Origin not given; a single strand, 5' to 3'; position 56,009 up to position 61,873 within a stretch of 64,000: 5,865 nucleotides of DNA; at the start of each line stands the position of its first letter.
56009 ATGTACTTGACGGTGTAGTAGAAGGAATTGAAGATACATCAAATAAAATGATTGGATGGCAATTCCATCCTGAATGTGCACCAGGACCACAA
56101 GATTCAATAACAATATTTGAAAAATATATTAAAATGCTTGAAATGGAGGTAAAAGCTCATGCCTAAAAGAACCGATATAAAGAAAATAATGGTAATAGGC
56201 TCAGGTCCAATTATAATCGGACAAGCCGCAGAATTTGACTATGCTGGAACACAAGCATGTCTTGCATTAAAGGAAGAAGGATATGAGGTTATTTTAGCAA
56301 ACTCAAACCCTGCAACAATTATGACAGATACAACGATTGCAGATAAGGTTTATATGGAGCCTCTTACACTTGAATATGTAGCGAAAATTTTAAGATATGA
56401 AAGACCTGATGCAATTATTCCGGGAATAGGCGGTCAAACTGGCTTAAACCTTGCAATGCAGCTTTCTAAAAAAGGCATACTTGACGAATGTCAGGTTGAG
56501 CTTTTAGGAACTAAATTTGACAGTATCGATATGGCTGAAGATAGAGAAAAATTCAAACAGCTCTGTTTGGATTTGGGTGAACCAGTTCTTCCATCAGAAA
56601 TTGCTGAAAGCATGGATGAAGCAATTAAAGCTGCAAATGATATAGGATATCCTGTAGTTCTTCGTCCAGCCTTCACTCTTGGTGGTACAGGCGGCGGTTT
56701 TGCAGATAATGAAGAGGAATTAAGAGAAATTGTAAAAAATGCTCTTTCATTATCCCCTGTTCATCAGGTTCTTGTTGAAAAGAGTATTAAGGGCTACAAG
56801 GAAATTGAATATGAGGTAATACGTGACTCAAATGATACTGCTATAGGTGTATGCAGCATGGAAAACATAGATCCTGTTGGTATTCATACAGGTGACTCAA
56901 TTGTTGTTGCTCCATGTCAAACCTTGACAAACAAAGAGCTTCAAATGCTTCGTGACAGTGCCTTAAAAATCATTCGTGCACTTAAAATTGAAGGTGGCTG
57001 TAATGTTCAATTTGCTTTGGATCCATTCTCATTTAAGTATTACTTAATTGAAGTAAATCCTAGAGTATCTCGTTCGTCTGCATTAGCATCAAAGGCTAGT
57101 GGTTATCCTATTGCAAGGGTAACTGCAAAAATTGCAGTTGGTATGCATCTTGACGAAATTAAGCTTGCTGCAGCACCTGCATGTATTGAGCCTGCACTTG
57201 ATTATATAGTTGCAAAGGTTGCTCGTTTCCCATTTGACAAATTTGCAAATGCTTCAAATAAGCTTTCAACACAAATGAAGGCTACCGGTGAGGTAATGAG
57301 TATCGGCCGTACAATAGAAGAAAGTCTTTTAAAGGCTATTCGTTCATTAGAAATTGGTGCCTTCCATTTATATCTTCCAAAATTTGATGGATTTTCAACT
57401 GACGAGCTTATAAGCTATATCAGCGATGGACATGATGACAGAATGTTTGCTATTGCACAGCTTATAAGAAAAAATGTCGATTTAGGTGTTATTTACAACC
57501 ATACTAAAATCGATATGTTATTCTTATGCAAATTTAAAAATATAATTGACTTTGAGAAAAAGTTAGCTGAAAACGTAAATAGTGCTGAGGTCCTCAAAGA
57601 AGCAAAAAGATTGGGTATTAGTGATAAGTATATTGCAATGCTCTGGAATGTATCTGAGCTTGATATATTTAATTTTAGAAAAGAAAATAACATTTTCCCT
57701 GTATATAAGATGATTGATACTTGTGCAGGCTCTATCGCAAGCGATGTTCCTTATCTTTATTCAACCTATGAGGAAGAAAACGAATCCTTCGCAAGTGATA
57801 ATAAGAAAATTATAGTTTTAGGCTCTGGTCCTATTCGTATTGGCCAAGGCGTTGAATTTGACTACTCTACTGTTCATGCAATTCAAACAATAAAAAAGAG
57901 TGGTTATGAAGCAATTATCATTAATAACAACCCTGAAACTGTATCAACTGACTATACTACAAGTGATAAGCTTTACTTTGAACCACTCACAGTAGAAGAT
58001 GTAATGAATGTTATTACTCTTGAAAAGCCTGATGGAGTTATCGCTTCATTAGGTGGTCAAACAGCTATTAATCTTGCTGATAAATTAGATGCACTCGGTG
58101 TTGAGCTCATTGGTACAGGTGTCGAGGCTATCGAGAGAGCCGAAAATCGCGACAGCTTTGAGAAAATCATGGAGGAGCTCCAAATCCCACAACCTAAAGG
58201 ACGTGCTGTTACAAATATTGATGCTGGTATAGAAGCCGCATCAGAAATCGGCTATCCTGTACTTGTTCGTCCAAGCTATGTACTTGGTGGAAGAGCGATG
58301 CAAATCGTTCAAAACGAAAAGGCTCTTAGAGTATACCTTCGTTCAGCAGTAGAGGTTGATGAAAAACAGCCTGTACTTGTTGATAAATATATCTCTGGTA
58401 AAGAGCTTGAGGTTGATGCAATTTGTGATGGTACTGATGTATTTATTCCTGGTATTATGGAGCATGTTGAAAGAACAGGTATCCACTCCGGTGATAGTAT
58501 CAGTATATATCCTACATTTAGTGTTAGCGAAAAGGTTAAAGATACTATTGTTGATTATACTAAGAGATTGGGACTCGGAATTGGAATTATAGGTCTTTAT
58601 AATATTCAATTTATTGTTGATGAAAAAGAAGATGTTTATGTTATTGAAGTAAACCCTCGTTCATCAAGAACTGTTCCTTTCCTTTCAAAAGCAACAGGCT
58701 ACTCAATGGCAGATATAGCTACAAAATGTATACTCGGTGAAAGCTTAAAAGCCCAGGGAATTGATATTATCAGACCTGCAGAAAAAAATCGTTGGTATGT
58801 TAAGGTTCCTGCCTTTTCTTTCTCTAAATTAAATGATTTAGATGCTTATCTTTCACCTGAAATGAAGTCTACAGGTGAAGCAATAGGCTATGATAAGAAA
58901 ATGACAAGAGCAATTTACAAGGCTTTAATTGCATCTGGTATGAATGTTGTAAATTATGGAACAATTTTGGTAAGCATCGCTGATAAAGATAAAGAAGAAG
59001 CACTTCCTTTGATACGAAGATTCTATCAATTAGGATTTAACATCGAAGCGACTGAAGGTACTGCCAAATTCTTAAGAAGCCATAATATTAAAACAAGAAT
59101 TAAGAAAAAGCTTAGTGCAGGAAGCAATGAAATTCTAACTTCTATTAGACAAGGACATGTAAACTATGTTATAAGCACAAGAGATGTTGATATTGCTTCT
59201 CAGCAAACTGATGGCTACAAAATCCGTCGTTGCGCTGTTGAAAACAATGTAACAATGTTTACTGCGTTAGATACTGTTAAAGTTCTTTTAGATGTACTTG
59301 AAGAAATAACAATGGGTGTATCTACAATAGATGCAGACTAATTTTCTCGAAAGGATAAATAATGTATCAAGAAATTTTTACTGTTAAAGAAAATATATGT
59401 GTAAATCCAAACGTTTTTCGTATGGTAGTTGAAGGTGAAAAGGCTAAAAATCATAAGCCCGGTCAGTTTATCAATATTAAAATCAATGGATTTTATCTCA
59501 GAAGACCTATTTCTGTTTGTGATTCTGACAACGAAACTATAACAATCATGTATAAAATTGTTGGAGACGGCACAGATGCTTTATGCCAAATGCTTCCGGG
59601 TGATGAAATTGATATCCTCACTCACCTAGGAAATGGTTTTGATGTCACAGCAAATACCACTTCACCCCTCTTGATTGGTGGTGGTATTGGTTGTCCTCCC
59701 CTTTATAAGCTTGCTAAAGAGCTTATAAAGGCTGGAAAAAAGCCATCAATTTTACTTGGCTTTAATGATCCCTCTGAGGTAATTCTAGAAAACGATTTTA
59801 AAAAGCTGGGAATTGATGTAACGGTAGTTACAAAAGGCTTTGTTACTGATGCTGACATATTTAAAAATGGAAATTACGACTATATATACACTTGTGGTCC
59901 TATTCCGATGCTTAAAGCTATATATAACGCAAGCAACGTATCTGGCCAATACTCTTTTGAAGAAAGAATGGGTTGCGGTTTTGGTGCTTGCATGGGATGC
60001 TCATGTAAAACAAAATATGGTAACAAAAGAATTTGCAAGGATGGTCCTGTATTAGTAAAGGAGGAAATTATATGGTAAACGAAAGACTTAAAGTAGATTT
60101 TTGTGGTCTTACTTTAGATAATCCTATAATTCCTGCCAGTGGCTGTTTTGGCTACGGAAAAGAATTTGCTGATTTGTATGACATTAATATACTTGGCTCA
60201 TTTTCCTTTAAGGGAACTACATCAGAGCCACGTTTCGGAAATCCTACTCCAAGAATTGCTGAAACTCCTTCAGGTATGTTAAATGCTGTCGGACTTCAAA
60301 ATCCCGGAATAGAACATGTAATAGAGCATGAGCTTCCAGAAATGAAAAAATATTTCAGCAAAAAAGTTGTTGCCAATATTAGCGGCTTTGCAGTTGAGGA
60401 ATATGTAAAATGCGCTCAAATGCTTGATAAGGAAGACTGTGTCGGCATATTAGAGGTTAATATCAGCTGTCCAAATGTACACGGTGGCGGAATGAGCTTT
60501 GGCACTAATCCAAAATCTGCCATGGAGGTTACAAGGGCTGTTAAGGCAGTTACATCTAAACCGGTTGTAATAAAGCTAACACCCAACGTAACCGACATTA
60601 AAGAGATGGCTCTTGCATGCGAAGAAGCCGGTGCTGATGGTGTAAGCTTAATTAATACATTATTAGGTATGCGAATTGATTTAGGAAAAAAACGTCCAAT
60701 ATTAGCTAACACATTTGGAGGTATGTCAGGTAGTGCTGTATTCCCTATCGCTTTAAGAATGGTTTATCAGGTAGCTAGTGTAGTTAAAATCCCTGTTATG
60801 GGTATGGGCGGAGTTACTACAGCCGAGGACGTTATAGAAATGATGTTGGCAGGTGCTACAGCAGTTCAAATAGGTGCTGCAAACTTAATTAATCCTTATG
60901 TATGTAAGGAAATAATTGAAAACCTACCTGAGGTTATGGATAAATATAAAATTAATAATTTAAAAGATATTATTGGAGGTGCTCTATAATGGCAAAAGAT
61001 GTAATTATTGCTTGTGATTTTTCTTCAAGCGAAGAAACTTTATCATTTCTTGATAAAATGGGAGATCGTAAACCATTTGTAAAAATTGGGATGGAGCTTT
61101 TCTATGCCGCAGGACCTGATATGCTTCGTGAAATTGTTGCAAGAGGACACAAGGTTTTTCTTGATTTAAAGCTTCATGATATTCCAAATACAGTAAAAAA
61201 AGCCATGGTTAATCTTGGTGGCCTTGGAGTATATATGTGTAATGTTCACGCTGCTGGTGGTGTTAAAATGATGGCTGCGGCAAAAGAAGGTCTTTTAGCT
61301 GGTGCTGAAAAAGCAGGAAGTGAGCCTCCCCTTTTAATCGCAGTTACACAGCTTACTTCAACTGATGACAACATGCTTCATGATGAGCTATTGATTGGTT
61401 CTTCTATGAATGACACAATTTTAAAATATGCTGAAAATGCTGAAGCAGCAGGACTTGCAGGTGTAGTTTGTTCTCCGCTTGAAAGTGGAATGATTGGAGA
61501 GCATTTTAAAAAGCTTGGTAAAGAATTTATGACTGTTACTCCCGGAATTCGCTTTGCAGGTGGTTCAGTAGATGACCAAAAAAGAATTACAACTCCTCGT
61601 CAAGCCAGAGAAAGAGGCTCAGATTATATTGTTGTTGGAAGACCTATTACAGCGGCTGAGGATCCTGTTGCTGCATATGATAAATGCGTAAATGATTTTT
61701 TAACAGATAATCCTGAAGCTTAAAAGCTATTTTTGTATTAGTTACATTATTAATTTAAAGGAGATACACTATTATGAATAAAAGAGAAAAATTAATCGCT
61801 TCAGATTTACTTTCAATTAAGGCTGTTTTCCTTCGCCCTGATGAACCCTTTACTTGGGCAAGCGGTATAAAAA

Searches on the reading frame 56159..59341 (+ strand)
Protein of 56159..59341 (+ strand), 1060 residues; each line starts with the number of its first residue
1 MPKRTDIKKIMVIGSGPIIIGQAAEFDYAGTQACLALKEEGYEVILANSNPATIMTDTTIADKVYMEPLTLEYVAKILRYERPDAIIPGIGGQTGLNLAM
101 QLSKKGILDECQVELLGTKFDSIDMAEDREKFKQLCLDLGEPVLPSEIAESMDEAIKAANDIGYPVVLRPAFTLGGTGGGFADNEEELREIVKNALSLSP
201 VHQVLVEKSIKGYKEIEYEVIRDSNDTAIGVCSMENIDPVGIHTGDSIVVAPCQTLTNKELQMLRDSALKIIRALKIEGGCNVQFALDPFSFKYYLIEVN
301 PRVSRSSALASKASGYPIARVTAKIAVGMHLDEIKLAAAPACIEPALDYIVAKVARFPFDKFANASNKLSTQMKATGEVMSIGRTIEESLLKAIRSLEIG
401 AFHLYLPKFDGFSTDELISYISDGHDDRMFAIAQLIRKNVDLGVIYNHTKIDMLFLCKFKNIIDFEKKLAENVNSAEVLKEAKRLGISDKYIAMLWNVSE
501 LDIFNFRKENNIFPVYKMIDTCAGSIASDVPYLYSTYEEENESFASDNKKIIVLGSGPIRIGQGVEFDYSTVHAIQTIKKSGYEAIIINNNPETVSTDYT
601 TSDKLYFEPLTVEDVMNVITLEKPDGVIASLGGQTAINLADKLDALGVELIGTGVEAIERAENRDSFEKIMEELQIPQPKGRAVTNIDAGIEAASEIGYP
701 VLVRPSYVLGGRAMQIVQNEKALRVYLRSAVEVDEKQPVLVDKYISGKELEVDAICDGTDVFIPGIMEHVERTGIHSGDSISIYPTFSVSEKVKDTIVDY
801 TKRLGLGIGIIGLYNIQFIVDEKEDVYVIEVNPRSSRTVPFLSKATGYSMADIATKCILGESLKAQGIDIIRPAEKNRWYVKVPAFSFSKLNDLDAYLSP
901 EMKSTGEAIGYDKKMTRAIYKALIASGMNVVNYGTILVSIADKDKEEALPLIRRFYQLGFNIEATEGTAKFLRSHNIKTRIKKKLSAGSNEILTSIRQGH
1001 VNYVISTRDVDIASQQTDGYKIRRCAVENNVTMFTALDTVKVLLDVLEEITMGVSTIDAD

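Call 7: search_protein_families(library=ncbifam, proteins=[window:56159-59341:+], max_evalue=0.00001)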
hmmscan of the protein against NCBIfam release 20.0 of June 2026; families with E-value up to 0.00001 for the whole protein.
window:56159-59341:+ (1060 aa): 51 families (the best 25 are shown)
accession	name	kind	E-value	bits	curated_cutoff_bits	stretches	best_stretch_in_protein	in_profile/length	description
NF003671.0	PRK05294.1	equivalog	0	1474.1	599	1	1-1051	1-1050/1058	carbamoyl-phosphate synthase large subunit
TIGR01369.1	CPSaseII_lrg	equivalog_domain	0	1451.2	1027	1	2-1046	1-1051/1052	carbamoyl-phosphate synthase (glutamine-hydrolyzing) large subunit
NF009554.0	PRK12999.1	equivalog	6.7e-37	126.8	965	2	71-336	67-332/1147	pyruvate carboxylase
TIGR01235.1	pyruv_carbox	equivalog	9.1e-36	122.8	1114.45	2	69-335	61-325/1143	pyruvate carboxylase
NF006406.0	PRK08654.1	equivalog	6.6e-34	117.3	739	2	69-332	61-321/499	acetyl-CoA carboxylase biotin carboxylase subunit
NF006286.0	PRK08462.1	equivalog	3.6e-33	115.1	740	2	82-332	76-324/445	acetyl-CoA carboxylase biotin carboxylase subunit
NF053643.1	Ddl_archaea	equivalog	5.2e-33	114.5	500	2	37-315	18-284/367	putative pseudomurein biosynthesis ATP-grasp protein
NF006367.0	PRK08591.1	subfamily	8.5e-33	113.7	597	2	74-332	66-322/451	acetyl-CoA carboxylase biotin carboxylase subunit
NF004085.0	PRK05586.1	equivalog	2e-30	106.1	723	2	83-332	75-322/448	acetyl-CoA carboxylase biotin carboxylase subunit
TIGR00514.1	accC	equivalog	1.4e-29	103.2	626.5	2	105-332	92-322/449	acetyl-CoA carboxylase biotin carboxylase subunit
NF009471.0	PRK12833.1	equivalog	8.3e-29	100.4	686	2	5-332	3-325/467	acetyl-CoA carboxylase biotin carboxylase subunit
NF005525.0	PRK07178.1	equivalog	3.2e-28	98.6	768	2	81-332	72-320/471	acetyl-CoA carboxylase biotin carboxylase subunit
TIGR01205.1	D_ala_D_alaTIGR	subfamily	2.2e-26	92.6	245.65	2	621-857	62-313/318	D-alanine--D-alanine ligase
NF006287.0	PRK08463.1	equivalog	5e-26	91.5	775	2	72-332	63-322/479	acetyl-CoA carboxylase subunit A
NF009402.0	PRK12767.1-1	equivalog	2.7e-24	85.6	218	2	31-309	17-282/329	carbamoyl phosphate synthase-like protein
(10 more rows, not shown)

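Call 11: find_encoding_contigs(protein=window:56159-59341:+, flank=10000, max_places=6)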
Protein window:56159-59341:+ (1060 aa): no gene with exactly this product is on record in the collection.

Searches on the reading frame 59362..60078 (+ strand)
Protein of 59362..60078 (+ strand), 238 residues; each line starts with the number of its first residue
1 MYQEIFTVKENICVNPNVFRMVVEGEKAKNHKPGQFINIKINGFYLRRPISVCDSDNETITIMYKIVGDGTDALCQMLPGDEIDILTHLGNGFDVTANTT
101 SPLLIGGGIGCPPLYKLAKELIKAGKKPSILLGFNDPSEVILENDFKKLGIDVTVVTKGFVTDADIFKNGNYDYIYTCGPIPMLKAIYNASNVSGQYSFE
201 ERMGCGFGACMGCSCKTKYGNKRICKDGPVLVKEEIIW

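Call 7: search_protein_families(library=ncbifam, proteins=[window:59362-60078:+], max_evalue=0.00001)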
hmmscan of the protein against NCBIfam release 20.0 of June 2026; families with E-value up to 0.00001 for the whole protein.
window:59362-60078:+ (238 aa): 16 families
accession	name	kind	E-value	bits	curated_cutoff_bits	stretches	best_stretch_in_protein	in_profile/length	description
NF000799.0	PRK00054.1-4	equivalog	1.1e-58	198.4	314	1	3-237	4-257/258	dihydroorotate dehydrogenase electron transfer subunit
NF000798.0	PRK00054.1-3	equivalog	4.3e-58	196.8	219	1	6-237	8-243/244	dihydroorotate dehydrogenase electron transfer subunit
NF000797.0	PRK00054.1-2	equivalog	2.7e-46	158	270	1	4-236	15-265/267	dihydroorotate dehydrogenase electron transfer subunit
NF000796.0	PRK00054.1-1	equivalog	1.2e-36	126.2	224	1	4-237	4-236/254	dihydroorotate dehydrogenase electron transfer subunit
NF004862.0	PRK06222.1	subfamily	4.4e-28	98.6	220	1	9-231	5-243/281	sulfide/dihydroorotate dehydrogenase-like FAD/NAD-binding protein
NF009414.0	PRK12778.1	equivalog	8.7e-28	97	1103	1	8-232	4-244/752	bifunctional dihydroorotate dehydrogenase B NAD binding subunit/NADPH-dependent glutamate synthase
NF006220.0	PRK08345.1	subfamily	4.3e-20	72.1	395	2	26-125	38-139/294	cytochrome-c3 hydrogenase subunit gamma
NF040830.1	sulfhyd_ShyC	equivalog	7.9e-18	64.6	600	2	26-133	34-142/288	NAD(P)-dependent hydrogenase/sulfhydrogenase 2 subunit gamma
TIGR02911.1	sulfite_red_B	equivalog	2.9e-17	62.6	288.6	1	18-231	22-251/261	anaerobic sulfite reductase subunit AsrB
NF040835.1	sulfhyd_HydG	equivalog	1.5e-14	53.9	650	2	29-115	48-136/292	NADPH-dependent hydrogenase/sulfhydrogenase 1 subunit gamma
NF009413.0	PRK12775.1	equivalog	4.2e-13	48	1895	1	28-230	25-242/1006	putative trifunctional 2-polyprenylphenol hydroxylase/glutamate synthase subunit beta/ferritin domain-containing protein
NF004470.0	PRK05802.1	equivalog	1.2e-12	47.5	313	1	18-226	82-315/330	sulfide/dihydroorotate dehydrogenase-like FAD/NAD-binding protein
NF040810.1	BenC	equivalog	1.3e-08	34.4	430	0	19-133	122-239/333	benzoate 1,2-dioxygenase electron transfer component BenC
NF045803.1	MethMoxFADbindMmoC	equivalog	4.7e-07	28.9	500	1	17-153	120-269/343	aromatic/alkene monooxygenase hydroxylase FAD-binding subunit MmoC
NF009415.0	PRK12779.1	equivalog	3.4e-06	25.2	1519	1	16-142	661-793/944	putative bifunctional glutamate synthase subunit beta/2-polyprenylphenol hydroxylase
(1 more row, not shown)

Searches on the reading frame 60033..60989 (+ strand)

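Call 71: search_protein_families(library=pfam, proteins=[window:60033-60989:+], max_evalue=0.001)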
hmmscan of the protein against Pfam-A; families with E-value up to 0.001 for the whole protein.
window:60033-60989:+ (318 aa): 4 families
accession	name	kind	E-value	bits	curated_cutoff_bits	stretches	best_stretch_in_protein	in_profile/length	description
PF01180.27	DHO_dh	-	7.6e-89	298.2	27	1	19-302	2-291/291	Dihydroorotate dehydrogenase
PF01207.24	Dus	-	3.8e-09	36.5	20.4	1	110-297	54-229/311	Dihydrouridine synthase (Dus)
PF03060.21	NMO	-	1.6e-07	31.5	28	1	229-286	168-227/331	Nitronate monooxygenase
PF00977.27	His_biosynth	-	8.5e-06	25.8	23.6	1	240-300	61-121/228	Histidine biosynthesis protein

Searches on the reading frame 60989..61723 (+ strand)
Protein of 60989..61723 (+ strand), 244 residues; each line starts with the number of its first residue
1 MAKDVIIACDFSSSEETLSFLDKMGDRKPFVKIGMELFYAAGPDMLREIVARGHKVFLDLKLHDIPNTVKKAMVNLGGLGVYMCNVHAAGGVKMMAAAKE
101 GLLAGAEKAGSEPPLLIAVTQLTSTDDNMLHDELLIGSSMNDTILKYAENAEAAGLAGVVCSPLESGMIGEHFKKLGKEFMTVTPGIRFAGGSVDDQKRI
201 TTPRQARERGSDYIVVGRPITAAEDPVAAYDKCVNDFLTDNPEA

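Call 71: search_protein_families(library=pfam, proteins=[window:60989-61723:+], max_evalue=0.001)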
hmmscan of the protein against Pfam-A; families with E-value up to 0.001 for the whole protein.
window:60989-61723:+ (244 aa): 1 family
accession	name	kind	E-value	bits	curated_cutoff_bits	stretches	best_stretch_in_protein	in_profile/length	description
PF00215.30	OMPdecase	-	2.1e-58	198.3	27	1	5-232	3-220/221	Orotidine 5'-phosphate decarboxylase / HUMPS family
